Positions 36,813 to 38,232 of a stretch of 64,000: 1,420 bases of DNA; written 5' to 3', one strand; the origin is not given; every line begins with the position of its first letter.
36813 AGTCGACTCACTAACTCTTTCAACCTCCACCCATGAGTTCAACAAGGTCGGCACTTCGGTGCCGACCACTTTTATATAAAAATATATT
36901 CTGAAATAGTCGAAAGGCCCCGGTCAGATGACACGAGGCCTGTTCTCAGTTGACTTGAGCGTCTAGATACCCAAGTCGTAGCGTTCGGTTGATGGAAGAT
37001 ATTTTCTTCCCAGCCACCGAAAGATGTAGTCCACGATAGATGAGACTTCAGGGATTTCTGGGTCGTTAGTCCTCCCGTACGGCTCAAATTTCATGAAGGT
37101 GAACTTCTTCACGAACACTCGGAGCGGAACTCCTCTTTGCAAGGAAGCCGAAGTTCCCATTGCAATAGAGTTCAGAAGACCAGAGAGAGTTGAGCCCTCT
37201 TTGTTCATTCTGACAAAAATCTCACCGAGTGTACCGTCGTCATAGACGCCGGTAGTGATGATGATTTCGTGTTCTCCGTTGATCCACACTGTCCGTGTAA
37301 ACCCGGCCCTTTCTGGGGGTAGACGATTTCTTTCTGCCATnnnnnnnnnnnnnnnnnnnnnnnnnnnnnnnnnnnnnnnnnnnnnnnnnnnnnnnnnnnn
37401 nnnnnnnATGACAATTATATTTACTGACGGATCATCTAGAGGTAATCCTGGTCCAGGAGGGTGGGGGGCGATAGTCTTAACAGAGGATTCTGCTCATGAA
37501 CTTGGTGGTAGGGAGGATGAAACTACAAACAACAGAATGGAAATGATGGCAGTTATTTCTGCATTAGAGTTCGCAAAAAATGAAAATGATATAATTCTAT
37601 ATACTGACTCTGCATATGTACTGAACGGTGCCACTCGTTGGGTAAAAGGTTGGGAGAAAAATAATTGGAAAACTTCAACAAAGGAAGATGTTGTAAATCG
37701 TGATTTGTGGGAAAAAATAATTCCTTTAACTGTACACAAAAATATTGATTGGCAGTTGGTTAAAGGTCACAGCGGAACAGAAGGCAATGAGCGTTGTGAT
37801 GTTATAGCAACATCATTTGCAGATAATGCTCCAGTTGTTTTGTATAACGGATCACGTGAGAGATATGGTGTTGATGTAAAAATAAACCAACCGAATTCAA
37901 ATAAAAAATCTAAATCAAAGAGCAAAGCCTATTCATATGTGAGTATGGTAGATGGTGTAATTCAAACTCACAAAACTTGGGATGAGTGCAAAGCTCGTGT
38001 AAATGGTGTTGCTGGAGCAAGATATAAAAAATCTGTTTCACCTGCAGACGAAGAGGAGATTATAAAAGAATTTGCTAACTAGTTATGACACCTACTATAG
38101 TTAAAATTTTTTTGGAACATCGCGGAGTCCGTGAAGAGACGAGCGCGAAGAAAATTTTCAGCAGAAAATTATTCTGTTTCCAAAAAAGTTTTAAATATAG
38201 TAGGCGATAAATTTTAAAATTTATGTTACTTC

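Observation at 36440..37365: Cassette C pairs a highly acidic protein with an orphan class II ribonucleotide-reductase C-terminal fragment that has its own SD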

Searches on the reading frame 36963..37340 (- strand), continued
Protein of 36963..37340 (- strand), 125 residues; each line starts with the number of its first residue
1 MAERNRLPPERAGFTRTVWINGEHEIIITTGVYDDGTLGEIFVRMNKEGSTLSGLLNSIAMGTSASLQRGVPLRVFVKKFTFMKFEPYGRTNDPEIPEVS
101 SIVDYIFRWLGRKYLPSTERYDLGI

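Call 45: find_related_loci(query=A1, collection=viral_contigs, flank=5000)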
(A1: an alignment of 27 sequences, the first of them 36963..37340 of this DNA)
Query A1 (125 aa) in viral_contigs; peptide patterns used: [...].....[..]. (x = any residue, [..] = any of these).
47 stretches matched a pattern; 25 encode a relative of the query (tblastn E <= 1e-3); 25 distinct loci.
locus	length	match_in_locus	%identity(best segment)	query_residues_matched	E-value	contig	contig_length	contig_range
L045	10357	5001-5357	49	2-123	4e-34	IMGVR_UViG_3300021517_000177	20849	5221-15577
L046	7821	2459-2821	50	1-124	1e-33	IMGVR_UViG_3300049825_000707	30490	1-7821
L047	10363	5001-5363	48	4-125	2e-32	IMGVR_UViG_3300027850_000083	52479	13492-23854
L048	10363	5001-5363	48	4-125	2e-32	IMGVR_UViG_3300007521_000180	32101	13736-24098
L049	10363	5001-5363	45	4-125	4e-32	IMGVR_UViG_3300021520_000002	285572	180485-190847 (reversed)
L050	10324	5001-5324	51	2-110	7e-32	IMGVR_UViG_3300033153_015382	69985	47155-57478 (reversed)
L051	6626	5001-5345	47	4-119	1e-30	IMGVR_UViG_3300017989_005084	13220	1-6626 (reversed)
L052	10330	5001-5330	49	4-114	8e-31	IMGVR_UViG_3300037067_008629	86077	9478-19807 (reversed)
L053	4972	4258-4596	51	2-114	3e-30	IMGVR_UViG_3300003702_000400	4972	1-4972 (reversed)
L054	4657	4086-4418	50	4-114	4e-29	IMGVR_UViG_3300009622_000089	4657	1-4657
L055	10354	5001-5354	45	4-122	1e-28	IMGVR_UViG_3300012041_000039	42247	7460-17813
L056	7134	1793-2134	47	2-115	1e-28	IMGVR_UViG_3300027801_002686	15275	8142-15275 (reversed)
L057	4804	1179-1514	49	4-115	1e-28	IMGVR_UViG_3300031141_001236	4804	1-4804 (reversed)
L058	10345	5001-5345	44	4-114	5e-28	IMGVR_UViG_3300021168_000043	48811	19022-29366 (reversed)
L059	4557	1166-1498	49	4-114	7e-28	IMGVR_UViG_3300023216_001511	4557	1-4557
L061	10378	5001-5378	43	3-123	1e-27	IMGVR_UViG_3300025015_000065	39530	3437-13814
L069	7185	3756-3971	47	39-110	3e-19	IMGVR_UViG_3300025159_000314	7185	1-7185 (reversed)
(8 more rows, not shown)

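Call 47: fold_search(model_id=the predicted structure, library=pdb)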
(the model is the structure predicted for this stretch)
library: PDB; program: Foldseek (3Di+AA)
matches with E <= 10: 615; with E <= 0.001: 0
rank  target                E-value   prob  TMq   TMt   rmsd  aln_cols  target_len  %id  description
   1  5xd8_A                2.3e-01  0.18  0.25  0.13   6.8        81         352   16  Crystal structure analysis of 3,6-anhydro-L-galactonate cycloisomerase (released 2017-09-27)
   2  8ie2_F                2.5e-01  0.08  0.18  0.05  15.8       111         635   14  Crystal structure of Lactiplantibacillus plantarum GlyRS (released 2023-06-07)
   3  3dfy_H                2.8e-01  0.08  0.19  0.11   7.4        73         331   10  Crystal structure of apo dipeptide epimerase from Thermotoga maritima (released 2008-11-25)
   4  8ie2_E                3.3e-01  0.07  0.18  0.05  15.9       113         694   12  Crystal structure of Lactiplantibacillus plantarum GlyRS (released 2023-06-07)
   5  8pa0_B                3.8e-01  0.33  0.22  0.33   6.1        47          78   17  cvHsp (HspB7) C131S alpha-crystallin domain - filamin C (FLNC) domain 24 complex (released 2024-10-16)
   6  2ovl_D                4.0e-01  0.23  0.26  0.13   6.2        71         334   17  Crystal structure of a racemase from Streptomyces coelicolor A3(2) (released 2007-03-20)
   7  3dfy_L                4.3e-01  0.08  0.19  0.11   7.4        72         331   10  Crystal structure of apo dipeptide epimerase from Thermotoga maritima (released 2008-11-25)
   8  8rha_B                4.5e-01  0.28  0.21  0.32   5.1        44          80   20  HSPB7ACD C131S (released 2024-10-16)
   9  8rha_C                4.5e-01  0.25  0.21  0.33   5.1        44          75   20  HSPB7ACD C131S (released 2024-10-16)
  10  6kc8_A                4.5e-01  0.11  0.21  0.03  25.7        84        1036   12  Crystal structure of WT Nme1Cas9 in complex with sgRNA and target DNA (ATATGATT PAM) in post-cleavage state (released 2019-11-06)
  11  6jdq_A                4.5e-01  0.06  0.20  0.03  30.2       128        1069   12  Crystal structure of Nme1Cas9 in complex with sgRNA (released 2019-11-06)
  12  7yse_C                4.8e-01  0.07  0.18  0.05  13.9        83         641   12  Crystal structure of E. coli heterotetrameric GlyRS in complex with tRNA (released 2023-02-01)
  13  8rha_A                5.1e-01  0.21  0.21  0.32   5.1        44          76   20  HSPB7ACD C131S (released 2024-10-16)
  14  3ro6_B                5.5e-01  0.10  0.22  0.11   6.8        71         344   14  Crystal structure of Dipeptide Epimerase from Methylococcus capsulatus complexed with Mg ion (released 2011-05-11)
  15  8f5z_A                5.8e-01  0.08  0.21  0.04  23.7       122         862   11  Composite map of CryoEM structure of Arabidopsis thaliana phytochrome A (released 2023-06-28)
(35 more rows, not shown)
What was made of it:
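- Tried and rejected: Foldseek against the PDB found nothing significant (call 47).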

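Call 65: search_protein_families(library=pfam, proteins=[L069:2039-2881:+, L069:4119-5891:+, L069:1327-2058:+, L061:8-1846:+, L061:2846-4453:+, L061:4649-5023:+, L058:3850-4284:+, L058:5599-6414:+, L058:7445-8161:+, L058:6566-7012:+], max_evalue=0.001)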
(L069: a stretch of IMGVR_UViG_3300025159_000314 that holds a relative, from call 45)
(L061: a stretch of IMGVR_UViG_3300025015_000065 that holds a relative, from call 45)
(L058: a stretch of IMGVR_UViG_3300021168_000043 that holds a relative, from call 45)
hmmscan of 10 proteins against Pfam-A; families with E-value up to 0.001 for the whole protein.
L069:2039-2881:+ (280 aa): 2 families
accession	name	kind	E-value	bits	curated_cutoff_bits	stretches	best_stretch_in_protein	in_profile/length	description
PF01555.25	N6_N4_Mtase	-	1.1e-13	52.2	26.7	1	40-99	160-220/221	DNA methylase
PF01170.24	UPF0020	-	2.5e-07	31.1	22.3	1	40-110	6-78/197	RMKL-like, methyltransferase domain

L069:4119-5891:+ (590 aa): 2 families
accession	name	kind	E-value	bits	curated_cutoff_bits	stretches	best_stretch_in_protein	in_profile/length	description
PF00476.26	DNA_pol_A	-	2.1e-48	165.6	34.3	1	268-570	20-350/381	DNA polymerase family A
PF01612.26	DNA_pol_A_exo1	-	1.1e-05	25.8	23.6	1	14-189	10-167/173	3'-5' exonuclease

L069:1327-2058:+ (243 aa): 4 families
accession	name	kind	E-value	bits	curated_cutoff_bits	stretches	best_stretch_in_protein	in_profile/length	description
PF14520.12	HHH_5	-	7.9e-09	36.3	27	1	193-235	9-52/57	Helix-hairpin-helix domain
PF12826.13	HHH_2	-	1.8e-07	31.7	27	1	194-233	11-50/64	Helix-hairpin-helix motif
PF01367.25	5_3_exonuc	-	4e-05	24.4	40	0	220-242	20-42/97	5'-3' exonuclease, C-terminal SAM fold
PF00633.29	HHH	-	4.8e-05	23.5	24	0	211-235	4-28/30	Helix-hairpin-helix motif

L061:8-1846:+ (612 aa): 2 families
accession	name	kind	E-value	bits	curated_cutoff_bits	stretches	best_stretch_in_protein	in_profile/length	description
PF19263.5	DUF5906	-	1.5e-24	87.3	27.6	1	305-413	1-114/114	Family of unknown function (DUF5906)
PF05272.17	VapE-like_dom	-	0.00063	19.7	25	0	283-422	35-170/217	Virulence-associated protein E-like domain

L061:2846-4453:+ (535 aa): 8 families
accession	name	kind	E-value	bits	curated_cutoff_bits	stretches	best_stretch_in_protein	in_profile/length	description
PF00580.27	UvrD-helicase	-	8.5e-24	85.1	23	1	50-303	7-270/271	UvrD/REP helicase N-terminal domain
PF13245.12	AAA_19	-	2.2e-13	50.9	25.1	1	55-288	10-133/134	AAA domain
PF13361.12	UvrD_C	-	2.3e-09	37.6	25.6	1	473-530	285-345/350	UvrD-like helicase C-terminal domain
PF13538.12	UvrD_C_2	-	9.9e-09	35.4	27.4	1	476-530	3-51/52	UvrD-like helicase C-terminal domain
PF13604.12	AAA_30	-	3.2e-07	30.7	27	1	44-117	5-78/191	AAA domain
PF01443.25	Viral_helicase1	-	1.7e-06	28.4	21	0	60-88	2-31/228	Viral superfamily 1 RNA helicase core domain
PF02562.22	PhoH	-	1.2e-05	25.4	27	1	246-303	120-175/205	PhoH-like protein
PF09848.15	SLFN-g3_helicase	-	0.00096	19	24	0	247-328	81-175/354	Schlafen group 3, DNA/RNA helicase domain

L061:4649-5023:+ (124 aa): 2 families
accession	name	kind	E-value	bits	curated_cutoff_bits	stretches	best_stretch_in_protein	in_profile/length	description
PF01844.29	HNH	-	1.1e-07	32.3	21.4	1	31-77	1-43/47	HNH endonuclease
PF14279.12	HNH_5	-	3.8e-07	30.4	27.5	1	31-89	1-54/56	HNH endonuclease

L058:3850-4284:+ (144 aa): 1 family
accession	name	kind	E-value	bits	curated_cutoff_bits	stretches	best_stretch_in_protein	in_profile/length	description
PF08719.17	NADAR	-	7.8e-30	104.7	35.1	1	8-140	9-163/163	NADAR domain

L058:5599-6414:+ (271 aa): 1 family
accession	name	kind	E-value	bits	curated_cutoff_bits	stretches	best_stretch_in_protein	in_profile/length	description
PF02732.21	ERCC4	-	6.3e-09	36.3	24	1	57-169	48-134/140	ERCC4 domain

L058:7445-8161:+ (238 aa): 1 family
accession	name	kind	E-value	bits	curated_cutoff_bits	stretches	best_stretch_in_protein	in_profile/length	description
PF02511.20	Thy1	-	6.6e-40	137.4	24.8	1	33-218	11-190/191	Thymidylate synthase complementing protein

L058:6566-7012:+ (148 aa): 1 family
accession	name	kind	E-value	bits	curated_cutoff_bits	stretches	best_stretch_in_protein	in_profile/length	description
PF00293.34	NUDIX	-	1.8e-11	44.6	21.1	1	7-109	9-101/134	NUDIX domain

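Call 68: search_protein_families(library=padloc, proteins=[window:36963-37340:-], max_evalue=1)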
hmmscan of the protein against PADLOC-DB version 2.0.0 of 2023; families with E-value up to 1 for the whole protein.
window:36963-37340:- (125 aa): 0 families

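Call 71: find_encoding_contigs(protein=P0002, flank=3000, max_places=4)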
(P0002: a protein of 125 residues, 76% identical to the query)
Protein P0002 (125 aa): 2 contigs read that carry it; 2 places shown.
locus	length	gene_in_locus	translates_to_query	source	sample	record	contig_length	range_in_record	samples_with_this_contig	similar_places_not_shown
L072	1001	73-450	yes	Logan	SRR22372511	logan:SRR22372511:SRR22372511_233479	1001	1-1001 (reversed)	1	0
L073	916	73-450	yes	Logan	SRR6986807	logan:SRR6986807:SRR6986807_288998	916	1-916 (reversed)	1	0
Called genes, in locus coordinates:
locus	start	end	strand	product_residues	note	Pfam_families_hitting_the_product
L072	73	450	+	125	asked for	PF12637:TSCPD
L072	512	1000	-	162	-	?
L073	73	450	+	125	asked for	PF12637:TSCPD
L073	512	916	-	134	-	?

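Call 84: find_homologous_proteins(query=A4, max_evalue=1e-8)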
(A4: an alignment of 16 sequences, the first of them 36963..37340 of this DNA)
Query A4 (16 sequences) (125 aa, profile of the alignment): 6067 proteins with E <= 1e-8 among 8000 candidates; the best 120 are listed.
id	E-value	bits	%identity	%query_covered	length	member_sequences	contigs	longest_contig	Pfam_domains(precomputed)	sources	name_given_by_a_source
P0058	2.0e-71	255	41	98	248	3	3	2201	PF12637.15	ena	-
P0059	3.4e-53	196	55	98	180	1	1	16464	PF12637.15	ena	-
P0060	5.8e-53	196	54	98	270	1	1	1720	PF02867.21,PF12637.15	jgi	jgi:ribonucleoside-diphosphate reductase alpha chain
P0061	1.4e-52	194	52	98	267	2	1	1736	PF02867.21,PF12637.15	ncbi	-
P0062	1.4e-52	194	52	98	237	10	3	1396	PF12637.15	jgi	jgi:ribonucleoside-diphosphate reductase alpha chain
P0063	2.2e-52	194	53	98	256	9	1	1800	PF12637.15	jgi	-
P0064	2.5e-52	193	55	98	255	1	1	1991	PF12637.15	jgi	jgi:ribonucleoside-diphosphate reductase alpha chain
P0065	2.6e-52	193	52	99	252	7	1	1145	PF12637.15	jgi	jgi:ribonucleoside-diphosphate reductase alpha chain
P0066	2.6e-52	193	53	99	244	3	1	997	PF12637.15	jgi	-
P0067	2.6e-52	193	53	98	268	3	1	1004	PF02867.21,PF12637.15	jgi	-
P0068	2.9e-52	193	53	98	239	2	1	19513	PF12637.15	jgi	jgi:ribonucleoside-diphosphate reductase alpha chain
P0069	3.5e-52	193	53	98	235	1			PF12637.15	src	-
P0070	3.8e-52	193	56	98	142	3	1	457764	PF12637.15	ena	-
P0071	4.3e-52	193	52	98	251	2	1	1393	PF12637.15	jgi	jgi:ribonucleoside-diphosphate reductase alpha chain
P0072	4.6e-52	193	52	99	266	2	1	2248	PF02867.21,PF12637.15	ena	-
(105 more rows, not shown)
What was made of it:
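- Tried and rejected: Counting stand-alone family members from the profile search (call 84) was abandoned.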

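Call 85: find_encoding_contigs(protein=P0070, flank=6000, max_places=3)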
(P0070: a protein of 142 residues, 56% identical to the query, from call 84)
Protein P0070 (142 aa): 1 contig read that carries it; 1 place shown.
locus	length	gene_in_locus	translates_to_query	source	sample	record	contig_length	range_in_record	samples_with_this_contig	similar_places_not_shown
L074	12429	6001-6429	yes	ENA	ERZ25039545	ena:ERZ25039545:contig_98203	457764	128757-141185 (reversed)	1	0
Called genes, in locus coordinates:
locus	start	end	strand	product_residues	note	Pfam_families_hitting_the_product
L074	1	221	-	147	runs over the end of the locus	-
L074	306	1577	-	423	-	PF13191:AAA_16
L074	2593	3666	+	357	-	PF08471:Ribonuc_red_2_N, PF02867:Ribonuc_red_lgC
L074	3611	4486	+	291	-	PF02867:Ribonuc_red_lgC (weak), PF14890:Intein_splicing (weak)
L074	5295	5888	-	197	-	-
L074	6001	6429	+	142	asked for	PF12637:TSCPD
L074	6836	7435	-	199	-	PF04073:tRNA_edit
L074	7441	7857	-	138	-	PF01243:PNPOx_N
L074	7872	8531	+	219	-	PF04542:Sigma70_r2, PF08281:Sigma70_r4_2, PF04545:Sigma70_r4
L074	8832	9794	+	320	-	-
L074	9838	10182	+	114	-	-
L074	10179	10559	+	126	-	PF00190:Cupin_1 (weak), PF02311:AraC_binding, PF07883:Cupin_2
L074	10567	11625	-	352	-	PF08450:SGL (faint), PF24684:Vgb_lyase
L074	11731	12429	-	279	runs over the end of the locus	-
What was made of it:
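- Tried and rejected: Many short hits on long contigs are pieces of full-length nrdJ broken by frameshifts or inteins; P0070 is one example (call 85).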

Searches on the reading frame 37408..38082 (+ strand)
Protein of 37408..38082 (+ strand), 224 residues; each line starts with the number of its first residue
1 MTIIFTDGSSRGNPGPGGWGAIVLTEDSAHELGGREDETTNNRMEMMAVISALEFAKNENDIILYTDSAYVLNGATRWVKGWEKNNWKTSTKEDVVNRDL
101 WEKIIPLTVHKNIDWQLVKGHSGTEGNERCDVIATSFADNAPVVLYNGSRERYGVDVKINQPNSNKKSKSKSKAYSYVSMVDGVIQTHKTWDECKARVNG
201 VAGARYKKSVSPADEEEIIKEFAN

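Call 4: search_protein_families(library=pfam, proteins=[window:37408-38082:+], max_evalue=1)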
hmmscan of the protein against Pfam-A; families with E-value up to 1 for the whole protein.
window:37408-38082:+ (224 aa): 3 families
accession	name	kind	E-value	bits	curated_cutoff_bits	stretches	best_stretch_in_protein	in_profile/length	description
PF00075.30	RNase_H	-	3.9e-43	147.5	25.8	1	2-136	4-138/141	RNase H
PF01693.22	Cauli_VI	-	3.1e-05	24.6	21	1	189-208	15-34/44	Ribonuclease H1 N-terminal domain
PF13456.12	RVT_3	-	0.041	14.2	21.6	1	6-73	2-74/123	Reverse transcriptase-like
